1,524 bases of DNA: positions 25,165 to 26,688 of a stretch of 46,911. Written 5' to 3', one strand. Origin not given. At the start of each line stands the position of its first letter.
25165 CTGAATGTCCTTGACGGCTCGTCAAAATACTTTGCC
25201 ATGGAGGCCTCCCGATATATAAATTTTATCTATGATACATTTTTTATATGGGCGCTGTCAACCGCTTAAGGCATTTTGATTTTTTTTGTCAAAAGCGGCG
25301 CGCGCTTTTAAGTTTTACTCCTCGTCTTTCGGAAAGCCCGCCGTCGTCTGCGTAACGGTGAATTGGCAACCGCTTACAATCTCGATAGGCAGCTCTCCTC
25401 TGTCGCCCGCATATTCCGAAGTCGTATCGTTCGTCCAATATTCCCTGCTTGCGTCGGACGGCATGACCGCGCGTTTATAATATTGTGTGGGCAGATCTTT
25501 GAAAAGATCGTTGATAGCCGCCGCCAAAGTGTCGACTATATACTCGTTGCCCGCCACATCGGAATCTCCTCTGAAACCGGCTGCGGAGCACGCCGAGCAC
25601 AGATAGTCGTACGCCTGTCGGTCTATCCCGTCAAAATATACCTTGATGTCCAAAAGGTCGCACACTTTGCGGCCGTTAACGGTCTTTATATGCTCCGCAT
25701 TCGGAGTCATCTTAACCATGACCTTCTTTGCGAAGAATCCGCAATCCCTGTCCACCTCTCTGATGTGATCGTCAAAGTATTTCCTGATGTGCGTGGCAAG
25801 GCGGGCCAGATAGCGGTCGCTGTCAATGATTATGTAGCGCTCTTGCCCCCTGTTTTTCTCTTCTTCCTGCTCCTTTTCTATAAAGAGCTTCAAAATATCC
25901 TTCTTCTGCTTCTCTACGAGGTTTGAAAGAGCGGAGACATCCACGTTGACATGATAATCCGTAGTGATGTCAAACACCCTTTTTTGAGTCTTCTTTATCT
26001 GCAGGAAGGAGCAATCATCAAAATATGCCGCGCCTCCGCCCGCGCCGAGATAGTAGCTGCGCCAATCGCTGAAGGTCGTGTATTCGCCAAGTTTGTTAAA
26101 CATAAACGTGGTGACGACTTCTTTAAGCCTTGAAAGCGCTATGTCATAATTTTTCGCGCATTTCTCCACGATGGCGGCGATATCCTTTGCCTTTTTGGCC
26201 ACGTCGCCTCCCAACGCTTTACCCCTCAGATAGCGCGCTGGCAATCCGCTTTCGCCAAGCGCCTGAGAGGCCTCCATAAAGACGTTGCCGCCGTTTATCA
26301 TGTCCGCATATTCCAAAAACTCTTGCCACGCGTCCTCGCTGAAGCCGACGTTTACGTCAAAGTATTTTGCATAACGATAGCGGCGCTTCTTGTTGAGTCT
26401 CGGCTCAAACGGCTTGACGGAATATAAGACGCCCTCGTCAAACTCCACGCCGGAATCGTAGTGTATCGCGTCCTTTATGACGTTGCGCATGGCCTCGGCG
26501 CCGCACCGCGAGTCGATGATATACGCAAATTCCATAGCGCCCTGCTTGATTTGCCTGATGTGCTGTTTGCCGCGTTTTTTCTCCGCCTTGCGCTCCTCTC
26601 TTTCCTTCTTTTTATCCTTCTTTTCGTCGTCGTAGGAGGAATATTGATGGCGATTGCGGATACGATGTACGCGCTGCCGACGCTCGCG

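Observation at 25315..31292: Four co-directional uncharacterised genes between obg and guaB, with no recognisable enzyme: best candidate for an undescribed system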

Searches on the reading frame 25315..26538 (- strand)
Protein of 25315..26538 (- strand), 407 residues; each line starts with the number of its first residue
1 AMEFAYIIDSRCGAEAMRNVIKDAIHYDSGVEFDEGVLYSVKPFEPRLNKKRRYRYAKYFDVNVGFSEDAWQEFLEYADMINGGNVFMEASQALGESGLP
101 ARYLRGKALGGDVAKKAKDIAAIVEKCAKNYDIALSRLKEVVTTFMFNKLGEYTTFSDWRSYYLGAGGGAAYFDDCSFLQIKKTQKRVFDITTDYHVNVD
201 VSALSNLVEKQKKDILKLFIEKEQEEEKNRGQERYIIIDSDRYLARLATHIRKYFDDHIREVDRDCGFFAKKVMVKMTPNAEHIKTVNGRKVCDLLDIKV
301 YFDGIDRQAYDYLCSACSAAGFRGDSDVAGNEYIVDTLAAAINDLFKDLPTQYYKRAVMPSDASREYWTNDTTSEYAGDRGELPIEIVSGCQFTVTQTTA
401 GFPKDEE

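Call 107: search_dna_similar(query=window:25315-26538:-, collection=plasmids, mode=protein, max_evalue=0.01, max_rows=5)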
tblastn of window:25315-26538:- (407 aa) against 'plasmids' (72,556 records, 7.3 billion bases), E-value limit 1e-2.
No match.

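Call 108: search_dna_similar(query=window:25315-26538:-, collection=phages, mode=protein, max_evalue=0.01, max_rows=5)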
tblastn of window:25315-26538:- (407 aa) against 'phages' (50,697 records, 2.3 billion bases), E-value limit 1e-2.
No match.
